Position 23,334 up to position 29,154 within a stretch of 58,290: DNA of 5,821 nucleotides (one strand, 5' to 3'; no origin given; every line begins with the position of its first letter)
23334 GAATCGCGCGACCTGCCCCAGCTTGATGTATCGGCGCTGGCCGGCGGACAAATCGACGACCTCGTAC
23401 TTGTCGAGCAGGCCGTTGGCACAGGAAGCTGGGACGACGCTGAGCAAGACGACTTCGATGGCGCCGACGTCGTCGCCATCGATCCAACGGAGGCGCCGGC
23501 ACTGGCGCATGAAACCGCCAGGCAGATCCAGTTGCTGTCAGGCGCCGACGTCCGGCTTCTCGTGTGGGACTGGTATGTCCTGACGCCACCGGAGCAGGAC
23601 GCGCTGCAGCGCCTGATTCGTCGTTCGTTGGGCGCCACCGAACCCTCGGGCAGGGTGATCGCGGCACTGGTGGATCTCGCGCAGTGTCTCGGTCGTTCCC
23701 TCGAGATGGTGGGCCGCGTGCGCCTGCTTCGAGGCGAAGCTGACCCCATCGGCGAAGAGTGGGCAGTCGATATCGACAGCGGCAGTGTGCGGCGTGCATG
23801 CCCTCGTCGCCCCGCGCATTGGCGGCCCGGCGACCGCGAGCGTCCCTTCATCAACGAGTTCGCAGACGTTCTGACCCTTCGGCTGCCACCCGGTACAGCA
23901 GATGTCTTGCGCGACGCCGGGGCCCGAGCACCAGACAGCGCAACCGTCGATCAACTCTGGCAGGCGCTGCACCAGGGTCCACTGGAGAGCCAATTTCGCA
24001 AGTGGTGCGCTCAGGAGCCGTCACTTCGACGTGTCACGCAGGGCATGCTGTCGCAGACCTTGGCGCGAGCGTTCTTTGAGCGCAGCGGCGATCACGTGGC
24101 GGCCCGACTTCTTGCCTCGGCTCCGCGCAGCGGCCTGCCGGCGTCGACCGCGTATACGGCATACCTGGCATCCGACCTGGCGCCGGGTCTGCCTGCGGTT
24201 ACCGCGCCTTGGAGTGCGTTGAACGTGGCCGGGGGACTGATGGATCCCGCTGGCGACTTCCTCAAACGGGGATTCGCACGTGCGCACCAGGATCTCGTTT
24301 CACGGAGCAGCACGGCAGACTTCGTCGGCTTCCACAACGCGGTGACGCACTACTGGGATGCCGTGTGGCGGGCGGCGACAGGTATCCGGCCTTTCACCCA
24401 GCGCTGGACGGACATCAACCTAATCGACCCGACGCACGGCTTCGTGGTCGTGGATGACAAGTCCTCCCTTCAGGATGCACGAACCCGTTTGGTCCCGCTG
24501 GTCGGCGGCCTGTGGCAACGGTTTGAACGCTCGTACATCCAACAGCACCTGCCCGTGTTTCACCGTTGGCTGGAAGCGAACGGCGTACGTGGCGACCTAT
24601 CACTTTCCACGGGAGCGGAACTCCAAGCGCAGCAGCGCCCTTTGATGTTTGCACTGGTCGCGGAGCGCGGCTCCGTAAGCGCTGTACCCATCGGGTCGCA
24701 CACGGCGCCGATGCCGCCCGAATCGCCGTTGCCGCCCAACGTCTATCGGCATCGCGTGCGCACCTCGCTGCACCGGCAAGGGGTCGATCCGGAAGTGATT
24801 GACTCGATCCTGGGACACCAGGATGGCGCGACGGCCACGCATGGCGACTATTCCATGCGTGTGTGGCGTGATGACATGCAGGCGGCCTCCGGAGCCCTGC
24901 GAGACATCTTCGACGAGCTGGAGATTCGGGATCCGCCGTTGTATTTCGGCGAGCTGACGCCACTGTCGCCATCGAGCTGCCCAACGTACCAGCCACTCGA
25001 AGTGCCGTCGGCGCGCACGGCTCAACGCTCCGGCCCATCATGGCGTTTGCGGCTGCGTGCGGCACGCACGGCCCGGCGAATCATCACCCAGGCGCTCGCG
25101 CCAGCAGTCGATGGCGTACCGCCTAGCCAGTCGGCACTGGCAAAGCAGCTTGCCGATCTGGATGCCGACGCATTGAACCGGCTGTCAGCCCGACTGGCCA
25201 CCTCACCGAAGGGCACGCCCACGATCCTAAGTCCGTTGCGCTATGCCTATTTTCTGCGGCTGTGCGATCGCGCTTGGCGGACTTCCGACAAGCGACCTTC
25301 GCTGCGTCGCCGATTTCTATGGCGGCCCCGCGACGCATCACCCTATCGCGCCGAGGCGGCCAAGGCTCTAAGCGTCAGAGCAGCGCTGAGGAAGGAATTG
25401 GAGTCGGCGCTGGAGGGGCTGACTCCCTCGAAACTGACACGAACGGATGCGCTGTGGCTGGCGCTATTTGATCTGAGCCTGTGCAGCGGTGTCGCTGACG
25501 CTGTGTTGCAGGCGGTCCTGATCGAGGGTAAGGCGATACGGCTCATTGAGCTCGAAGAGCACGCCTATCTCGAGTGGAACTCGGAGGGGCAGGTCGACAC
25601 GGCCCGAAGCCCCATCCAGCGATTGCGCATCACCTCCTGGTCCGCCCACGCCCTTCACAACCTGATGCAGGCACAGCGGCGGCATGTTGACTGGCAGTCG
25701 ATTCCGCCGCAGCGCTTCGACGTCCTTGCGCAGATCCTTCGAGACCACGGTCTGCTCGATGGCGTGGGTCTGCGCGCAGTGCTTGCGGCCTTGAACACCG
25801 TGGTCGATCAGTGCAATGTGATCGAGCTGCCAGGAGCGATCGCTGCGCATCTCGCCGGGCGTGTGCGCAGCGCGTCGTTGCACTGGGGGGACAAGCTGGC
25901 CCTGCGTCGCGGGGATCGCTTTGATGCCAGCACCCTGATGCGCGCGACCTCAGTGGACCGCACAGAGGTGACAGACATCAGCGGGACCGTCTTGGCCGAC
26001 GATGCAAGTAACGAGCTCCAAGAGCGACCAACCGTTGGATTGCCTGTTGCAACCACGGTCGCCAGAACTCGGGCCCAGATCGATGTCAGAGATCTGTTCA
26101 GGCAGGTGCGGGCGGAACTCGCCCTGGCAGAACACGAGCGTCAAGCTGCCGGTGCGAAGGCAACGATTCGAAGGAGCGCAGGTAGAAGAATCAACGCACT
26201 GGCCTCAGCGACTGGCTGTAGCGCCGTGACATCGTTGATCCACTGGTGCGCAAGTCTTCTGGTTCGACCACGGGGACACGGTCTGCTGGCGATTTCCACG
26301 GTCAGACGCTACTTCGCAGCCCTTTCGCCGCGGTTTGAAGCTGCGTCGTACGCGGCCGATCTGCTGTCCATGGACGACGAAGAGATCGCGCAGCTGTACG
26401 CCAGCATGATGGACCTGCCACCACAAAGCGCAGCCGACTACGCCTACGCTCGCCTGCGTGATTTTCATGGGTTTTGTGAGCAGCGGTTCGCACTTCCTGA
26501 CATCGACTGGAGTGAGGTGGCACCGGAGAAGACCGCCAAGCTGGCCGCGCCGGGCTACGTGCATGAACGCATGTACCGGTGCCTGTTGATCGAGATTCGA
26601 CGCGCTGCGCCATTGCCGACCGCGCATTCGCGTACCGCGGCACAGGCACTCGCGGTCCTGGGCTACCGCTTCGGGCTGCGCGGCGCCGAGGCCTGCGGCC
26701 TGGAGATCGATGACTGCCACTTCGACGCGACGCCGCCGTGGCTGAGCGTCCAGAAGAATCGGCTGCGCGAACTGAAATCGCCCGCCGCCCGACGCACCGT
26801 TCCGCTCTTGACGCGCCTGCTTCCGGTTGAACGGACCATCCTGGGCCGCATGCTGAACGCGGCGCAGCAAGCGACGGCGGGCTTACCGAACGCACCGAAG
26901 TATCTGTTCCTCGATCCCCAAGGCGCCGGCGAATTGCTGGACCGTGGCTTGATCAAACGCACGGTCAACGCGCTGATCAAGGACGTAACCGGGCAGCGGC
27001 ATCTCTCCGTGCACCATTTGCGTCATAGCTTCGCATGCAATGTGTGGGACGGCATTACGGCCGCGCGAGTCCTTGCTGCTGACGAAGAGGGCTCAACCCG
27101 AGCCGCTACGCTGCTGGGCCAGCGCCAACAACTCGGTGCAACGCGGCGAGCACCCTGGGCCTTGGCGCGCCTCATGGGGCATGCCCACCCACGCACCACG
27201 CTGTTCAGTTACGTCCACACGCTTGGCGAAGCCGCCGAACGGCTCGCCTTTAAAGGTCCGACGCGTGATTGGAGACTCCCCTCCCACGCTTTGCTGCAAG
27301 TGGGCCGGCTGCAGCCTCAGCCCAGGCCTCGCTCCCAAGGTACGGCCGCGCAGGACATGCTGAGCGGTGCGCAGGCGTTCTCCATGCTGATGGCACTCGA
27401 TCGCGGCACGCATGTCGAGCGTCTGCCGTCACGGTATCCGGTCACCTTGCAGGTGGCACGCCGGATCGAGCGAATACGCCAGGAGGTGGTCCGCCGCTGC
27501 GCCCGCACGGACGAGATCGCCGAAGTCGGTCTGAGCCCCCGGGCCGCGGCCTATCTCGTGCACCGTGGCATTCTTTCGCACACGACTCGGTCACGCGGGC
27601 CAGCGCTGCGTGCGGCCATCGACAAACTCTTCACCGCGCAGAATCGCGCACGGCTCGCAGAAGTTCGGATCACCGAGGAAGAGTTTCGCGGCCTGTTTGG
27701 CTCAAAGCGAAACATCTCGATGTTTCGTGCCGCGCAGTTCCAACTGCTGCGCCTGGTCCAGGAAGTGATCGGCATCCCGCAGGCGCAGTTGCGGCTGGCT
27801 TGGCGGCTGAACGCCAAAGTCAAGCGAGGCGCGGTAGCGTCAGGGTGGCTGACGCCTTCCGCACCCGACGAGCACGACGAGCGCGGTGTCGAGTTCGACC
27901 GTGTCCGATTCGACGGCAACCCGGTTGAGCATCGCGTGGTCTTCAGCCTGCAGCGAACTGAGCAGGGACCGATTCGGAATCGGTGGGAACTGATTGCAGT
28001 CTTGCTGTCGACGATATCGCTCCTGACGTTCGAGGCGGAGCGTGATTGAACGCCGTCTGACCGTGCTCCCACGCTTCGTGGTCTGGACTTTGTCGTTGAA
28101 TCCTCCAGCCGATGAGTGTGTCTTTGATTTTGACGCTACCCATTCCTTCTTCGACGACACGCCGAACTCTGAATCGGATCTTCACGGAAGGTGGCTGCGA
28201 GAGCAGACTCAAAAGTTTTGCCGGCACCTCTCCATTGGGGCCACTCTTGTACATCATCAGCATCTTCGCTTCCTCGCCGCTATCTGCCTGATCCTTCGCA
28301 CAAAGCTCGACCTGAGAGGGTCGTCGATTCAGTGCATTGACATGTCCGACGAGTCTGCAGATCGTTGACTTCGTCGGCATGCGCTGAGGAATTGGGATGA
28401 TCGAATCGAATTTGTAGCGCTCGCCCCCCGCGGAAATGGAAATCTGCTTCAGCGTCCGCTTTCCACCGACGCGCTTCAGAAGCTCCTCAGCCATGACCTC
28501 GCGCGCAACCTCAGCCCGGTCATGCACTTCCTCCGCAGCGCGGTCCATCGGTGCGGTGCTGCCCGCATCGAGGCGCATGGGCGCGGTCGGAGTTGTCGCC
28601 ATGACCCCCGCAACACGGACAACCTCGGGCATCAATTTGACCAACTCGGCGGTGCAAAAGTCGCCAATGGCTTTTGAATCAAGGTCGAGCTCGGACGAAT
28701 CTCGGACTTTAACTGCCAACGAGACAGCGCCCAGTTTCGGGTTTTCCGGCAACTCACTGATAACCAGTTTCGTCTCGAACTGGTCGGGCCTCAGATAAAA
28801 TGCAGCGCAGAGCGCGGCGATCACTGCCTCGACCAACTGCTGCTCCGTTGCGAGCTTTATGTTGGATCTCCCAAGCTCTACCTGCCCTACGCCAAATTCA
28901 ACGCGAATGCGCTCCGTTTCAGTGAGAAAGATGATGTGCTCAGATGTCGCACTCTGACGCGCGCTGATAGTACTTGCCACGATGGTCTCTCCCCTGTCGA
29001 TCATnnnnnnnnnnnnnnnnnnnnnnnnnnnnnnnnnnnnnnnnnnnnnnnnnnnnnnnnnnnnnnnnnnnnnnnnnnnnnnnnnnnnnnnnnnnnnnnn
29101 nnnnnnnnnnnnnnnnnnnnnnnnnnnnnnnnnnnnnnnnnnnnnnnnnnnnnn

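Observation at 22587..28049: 1820-aa single polypeptide with two complete tyrosine-recombinase catalytic domains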

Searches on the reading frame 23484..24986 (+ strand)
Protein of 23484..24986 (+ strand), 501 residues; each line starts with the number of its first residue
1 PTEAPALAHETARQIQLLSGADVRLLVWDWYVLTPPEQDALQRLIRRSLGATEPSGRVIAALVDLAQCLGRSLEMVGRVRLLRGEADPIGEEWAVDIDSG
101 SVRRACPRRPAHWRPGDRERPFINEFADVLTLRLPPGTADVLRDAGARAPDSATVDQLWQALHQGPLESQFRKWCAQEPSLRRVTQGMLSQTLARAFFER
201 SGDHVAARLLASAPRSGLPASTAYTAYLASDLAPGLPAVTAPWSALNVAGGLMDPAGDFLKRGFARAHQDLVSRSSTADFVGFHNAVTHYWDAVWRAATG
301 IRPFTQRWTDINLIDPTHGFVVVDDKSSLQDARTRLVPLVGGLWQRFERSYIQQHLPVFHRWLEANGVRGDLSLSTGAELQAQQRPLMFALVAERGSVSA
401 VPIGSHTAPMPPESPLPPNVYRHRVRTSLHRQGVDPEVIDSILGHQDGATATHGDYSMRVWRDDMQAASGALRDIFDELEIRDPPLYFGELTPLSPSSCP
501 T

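Call 25: search_solved_structures(query=A2, max_evalue=10, show_alignments=3)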
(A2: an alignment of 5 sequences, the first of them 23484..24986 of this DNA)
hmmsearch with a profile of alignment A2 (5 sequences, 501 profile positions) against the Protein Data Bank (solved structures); distinct sequences matched with E-value up to 10: 3.
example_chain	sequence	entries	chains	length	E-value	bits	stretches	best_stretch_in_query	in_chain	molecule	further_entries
1a0p_A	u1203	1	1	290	0.036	16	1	415-451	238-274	SITE-SPECIFIC RECOMBINASE XERD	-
5dcf_A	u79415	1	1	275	0.04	15.8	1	415-451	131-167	Tyrosine recombinase XerD,DNA translocase FtsK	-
5hxy_A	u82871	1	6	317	0.36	12.7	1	415-451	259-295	Tyrosine recombinase XerA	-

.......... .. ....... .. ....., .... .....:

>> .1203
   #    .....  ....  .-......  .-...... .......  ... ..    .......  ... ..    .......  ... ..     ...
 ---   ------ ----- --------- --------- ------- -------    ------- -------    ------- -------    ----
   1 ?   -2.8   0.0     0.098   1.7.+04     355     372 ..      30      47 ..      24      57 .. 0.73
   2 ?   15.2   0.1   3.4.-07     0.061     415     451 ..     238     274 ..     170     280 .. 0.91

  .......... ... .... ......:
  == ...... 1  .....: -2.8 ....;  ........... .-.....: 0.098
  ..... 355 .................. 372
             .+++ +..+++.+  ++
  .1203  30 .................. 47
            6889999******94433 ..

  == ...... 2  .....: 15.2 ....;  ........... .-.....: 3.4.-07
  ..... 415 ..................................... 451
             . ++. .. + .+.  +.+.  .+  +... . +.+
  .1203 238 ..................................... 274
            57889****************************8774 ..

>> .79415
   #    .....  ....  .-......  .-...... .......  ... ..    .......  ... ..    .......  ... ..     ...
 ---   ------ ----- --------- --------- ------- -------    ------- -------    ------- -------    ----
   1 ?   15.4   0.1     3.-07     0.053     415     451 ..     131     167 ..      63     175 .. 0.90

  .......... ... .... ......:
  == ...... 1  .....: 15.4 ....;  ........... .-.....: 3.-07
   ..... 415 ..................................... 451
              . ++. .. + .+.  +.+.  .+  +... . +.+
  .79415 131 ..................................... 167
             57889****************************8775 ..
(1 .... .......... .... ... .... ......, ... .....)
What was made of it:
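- The only PDB sequence hits are XerD/XerA, at box II and in the correct register (call 25). His-I is Asn (call 25).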

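Call 40: predict_structure(alignment_id=A2)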
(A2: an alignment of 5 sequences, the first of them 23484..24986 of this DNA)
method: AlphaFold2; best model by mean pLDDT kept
length: 501 residues; sequences in the alignment: 5
mean_pLDDT: 59.0   pTM: 0.44
mean pLDDT of the five models: 59.0, 57.5, 56.5, 55.4, 55.2
residues with pLDDT >= 90: 25; 70-90: 142; 50-70: 151; < 50: 183
segments of 3 or more residues with pLDDT < 50: 1-29, 108-129, 194-259, 303-306, 327-334, 369-383, 409-420, 446-458, 493-501
pLDDT, mean of each block of 10 residues (from residue 1): 33 36 39 62 88 87 80 74 65 77 58 39 44 82 91 89 82 79 58 47 41 37 33 30 27 37 68 79 82 69 51 60 51 54 78 81 65 39 58 62 54 41 57 59 46 43 65 67 70 40 32
secondary structure, 60 per line:
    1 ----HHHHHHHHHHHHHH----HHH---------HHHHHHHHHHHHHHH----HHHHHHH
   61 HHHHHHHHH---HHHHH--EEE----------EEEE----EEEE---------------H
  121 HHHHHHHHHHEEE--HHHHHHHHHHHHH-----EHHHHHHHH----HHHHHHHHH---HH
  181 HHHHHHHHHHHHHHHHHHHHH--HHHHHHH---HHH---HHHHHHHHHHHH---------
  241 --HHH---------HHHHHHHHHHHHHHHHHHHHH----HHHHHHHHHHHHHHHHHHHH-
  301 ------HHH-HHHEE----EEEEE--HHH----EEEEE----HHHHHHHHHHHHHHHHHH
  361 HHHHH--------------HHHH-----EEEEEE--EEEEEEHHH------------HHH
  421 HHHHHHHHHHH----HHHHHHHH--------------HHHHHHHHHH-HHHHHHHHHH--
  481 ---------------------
elements in order: H5-18 H35-49 H54-69 H73-77 E80-82 E93-96 E101-104 H120-130 E131-133 H136-148 H155-162 H167-175 H179-201 H204-210 H220-231 H255-275 H280-299 E320-324 E334-338 H343-365 H380-383 E389-394 E397-402 H418-431 H436-443 H458-467 H469-478

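Call 44: fold_search(model_id=the predicted structure, library=pdb)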
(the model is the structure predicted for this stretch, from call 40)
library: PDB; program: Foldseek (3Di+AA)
matches with E <= 10: 49; with E <= 0.001: 0
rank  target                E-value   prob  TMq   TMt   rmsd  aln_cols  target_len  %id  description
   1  4a8e                  1.2e-02  0.99  0.23  0.39  13.7       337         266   17  The structure of a dimeric Xer recombinase from archaea (released 2012-12-05)
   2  6en0_A                8.9e-02  0.66  0.21  0.31  17.3       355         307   14  Structure of the Tn1549 transposon Integrase (aa 82-397) in complex with circular intermediate DNA (CI5-DNA) (released 2018-04-04)
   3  6z01_B                9.3e-02  0.72  0.18  0.18  17.7       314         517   11  DNA Topoisomerase (released 2021-11-17)
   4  1sc7_A                9.3e-02  0.47  0.17  0.16  16.7       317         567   13  Human DNA Topoisomerase I (70 Kda) In Complex With The Indenoisoquinoline MJ-II-38 and Covalent Complex With A 22 Base (released 2005-04-19)
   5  5hxy_A                1.0e-01  0.69  0.19  0.33  18.9       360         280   14  Crystal structure of XerA recombinase (released 2017-02-01)
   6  3nkh_B                1.1e-01  0.91  0.22  0.43  12.8       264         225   10  Crystal Structure of Integrase from MRSA strain Staphylococcus aureus (released 2010-08-18)
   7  6emy_B                1.1e-01  0.66  0.21  0.31  16.7       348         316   15  Structure of the Tn1549 transposon Integrase (aa 82-397, Y379F) in complex with transposon right end DNA (released 2018-04-04)
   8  3nkh_A                1.2e-01  0.91  0.22  0.43  11.9       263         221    9  Crystal Structure of Integrase from MRSA strain Staphylococcus aureus (released 2010-08-18)
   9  1a0p                  1.4e-01  0.63  0.21  0.34  13.2       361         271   14  SITE-SPECIFIC RECOMBINASE, XERD (released 1998-03-18)
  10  1rrj_A                1.8e-01  0.44  0.18  0.16  16.4       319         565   12  Structural Mechanisms of Camptothecin Resistance by Mutations in Human Topoisomerase I (released 2004-07-06)
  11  6z01_A                2.3e-01  0.51  0.19  0.18  17.1       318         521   11  DNA Topoisomerase (released 2021-11-17)
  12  2b9s_A                2.8e-01  0.66  0.16  0.19  14.2       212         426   11  Crystal Structure of heterodimeric L. donovani topoisomerase I-vanadate-DNA complex (released 2006-01-17)
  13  6en0_B                3.1e-01  0.44  0.22  0.33  16.8       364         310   15  Structure of the Tn1549 transposon Integrase (aa 82-397) in complex with circular intermediate DNA (CI5-DNA) (released 2018-04-04)
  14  5vfz                  3.4e-01  0.41  0.21  0.33  20.1       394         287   13  Integrase from mycobacterium phage Brujita (released 2018-04-18)
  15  5dcf                  3.8e-01  0.60  0.20  0.36  10.1       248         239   18  C-terminal domain of XerD recombinase in complex with gamma domain of FtsK (released 2016-09-07)
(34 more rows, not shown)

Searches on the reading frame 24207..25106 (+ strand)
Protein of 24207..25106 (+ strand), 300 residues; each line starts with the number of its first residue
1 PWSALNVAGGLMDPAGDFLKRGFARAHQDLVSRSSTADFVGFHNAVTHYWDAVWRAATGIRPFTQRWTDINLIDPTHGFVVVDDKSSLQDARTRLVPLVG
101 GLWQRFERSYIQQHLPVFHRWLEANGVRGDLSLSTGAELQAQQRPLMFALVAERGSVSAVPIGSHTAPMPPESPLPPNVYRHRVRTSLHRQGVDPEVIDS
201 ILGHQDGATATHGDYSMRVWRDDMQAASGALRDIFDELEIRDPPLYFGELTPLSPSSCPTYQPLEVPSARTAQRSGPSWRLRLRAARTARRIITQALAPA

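Call 8: search_protein_families(library=pfam, proteins=[window:24207-25106:+], max_evalue=10)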
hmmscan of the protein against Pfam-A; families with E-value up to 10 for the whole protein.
window:24207-25106:+ (300 aa): 4 families
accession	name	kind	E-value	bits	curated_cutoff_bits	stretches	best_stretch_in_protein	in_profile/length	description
PF00589.27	Phage_integrase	-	0.00069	19.9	27.1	1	173-210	125-162/172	Phage integrase family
PF04305.20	DUF455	-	0.085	12.8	34.3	1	44-140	76-171/247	Protein of unknown function (DUF455)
PF24382.1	DUF7538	-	0.16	12.3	27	1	156-197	48-80/83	Family of unknown function (DUF7538)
PF04381.17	RdgC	-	0.2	11.4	25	1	62-143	117-199/298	Putative exonuclease, RdgC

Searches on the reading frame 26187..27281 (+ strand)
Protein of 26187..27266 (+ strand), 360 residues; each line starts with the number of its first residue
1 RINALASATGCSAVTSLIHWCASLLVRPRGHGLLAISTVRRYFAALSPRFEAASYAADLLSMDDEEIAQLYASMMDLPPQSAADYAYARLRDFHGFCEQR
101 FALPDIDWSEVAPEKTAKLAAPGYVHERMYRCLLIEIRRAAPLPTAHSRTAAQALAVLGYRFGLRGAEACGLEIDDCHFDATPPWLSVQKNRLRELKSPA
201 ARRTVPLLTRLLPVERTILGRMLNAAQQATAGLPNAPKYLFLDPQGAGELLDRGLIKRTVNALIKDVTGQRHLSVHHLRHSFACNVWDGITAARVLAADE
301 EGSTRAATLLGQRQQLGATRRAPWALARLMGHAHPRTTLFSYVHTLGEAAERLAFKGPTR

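Call 8: search_protein_families(library=pfam, proteins=[window:26187-27266:+], max_evalue=10)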
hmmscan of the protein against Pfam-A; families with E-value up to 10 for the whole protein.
window:26187-27266:+ (360 aa): 1 family
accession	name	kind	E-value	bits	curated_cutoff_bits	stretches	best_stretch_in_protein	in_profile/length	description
PF00589.27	Phage_integrase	-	9.6e-10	38.9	27.1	1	151-285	23-139/172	Phage integrase family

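Call 49: search_solved_structures(query=A6, max_evalue=0.001, show_alignments=1)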
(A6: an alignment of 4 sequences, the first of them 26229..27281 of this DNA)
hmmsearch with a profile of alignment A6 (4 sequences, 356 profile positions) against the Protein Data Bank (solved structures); distinct sequences matched with E-value up to 0.001: 2.
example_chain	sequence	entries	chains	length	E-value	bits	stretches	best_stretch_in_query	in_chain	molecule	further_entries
5hxy_A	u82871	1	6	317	6e-05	25.5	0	223-291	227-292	Tyrosine recombinase XerA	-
4a8e_A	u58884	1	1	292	0.0004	22.8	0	139-166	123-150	PROBABLE TYROSINE RECOMBINASE XERC-LIKE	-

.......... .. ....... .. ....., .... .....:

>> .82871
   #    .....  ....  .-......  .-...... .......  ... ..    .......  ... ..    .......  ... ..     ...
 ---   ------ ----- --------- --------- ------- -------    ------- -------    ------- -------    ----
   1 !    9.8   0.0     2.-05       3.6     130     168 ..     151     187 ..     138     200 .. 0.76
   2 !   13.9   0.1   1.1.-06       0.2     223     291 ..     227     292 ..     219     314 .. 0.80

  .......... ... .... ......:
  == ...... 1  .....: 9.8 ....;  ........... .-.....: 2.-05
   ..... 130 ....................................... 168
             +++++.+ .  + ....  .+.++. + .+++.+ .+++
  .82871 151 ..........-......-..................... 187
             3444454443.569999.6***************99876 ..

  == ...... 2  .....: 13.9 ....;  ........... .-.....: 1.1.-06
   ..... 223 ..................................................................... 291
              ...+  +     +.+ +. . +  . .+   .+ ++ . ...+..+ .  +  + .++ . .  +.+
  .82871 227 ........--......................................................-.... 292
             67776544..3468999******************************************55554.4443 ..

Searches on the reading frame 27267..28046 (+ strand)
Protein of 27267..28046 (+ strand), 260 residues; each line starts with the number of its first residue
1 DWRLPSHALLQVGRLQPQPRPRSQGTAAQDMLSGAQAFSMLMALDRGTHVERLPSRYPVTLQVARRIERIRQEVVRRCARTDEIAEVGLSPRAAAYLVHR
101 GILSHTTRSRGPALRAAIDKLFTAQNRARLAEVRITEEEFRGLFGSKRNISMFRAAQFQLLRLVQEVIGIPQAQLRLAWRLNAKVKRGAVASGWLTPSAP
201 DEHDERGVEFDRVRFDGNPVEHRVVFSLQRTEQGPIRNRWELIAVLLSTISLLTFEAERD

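Call 8: search_protein_families(library=pfam, proteins=[window:27267-28046:+], max_evalue=10)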
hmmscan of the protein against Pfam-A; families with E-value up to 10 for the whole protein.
window:27267-28046:+ (260 aa): 1 family
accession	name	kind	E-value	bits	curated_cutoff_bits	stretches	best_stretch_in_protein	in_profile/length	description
PF13338.12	AbiEi_4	-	0.0003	21.3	25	1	77-103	12-38/49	Transcriptional regulator, AbiEi antitoxin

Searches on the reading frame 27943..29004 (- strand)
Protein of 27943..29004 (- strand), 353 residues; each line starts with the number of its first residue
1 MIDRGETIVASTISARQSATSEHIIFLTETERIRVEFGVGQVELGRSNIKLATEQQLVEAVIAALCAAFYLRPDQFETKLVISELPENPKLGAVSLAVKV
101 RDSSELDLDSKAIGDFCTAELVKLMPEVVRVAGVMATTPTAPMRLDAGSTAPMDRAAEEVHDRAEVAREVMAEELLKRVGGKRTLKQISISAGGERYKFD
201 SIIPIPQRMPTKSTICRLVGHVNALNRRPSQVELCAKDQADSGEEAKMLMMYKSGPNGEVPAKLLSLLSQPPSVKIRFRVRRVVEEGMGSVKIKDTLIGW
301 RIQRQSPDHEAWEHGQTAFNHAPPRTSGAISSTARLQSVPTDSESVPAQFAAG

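Call 12: search_protein_families(library=pfam, proteins=[window:27943-29004:-], max_evalue=0.01)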
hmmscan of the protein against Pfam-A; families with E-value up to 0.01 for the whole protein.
window:27943-29004:- (353 aa): 0 families

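Call 82: search_protein_families(library=phrogs, proteins=[window:27943-29004:-], max_evalue=0.01)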
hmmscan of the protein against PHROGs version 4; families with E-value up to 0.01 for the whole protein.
window:27943-29004:- (353 aa): 1 family
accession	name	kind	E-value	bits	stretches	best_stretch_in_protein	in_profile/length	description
phrog_15184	-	unknown function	0.0016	19.3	1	31-86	13-65/70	-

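Call 83: search_protein_families(library=padloc, proteins=[window:27943-29004:-], max_evalue=0.01)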
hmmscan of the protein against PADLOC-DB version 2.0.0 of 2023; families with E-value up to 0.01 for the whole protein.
window:27943-29004:- (353 aa): 0 families
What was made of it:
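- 27943..29004 (-): Convergent 353-aa gene of unknown function, conserved next to the giant gene in one clade. No Pfam or PADLOC hit (calls 12, 83).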
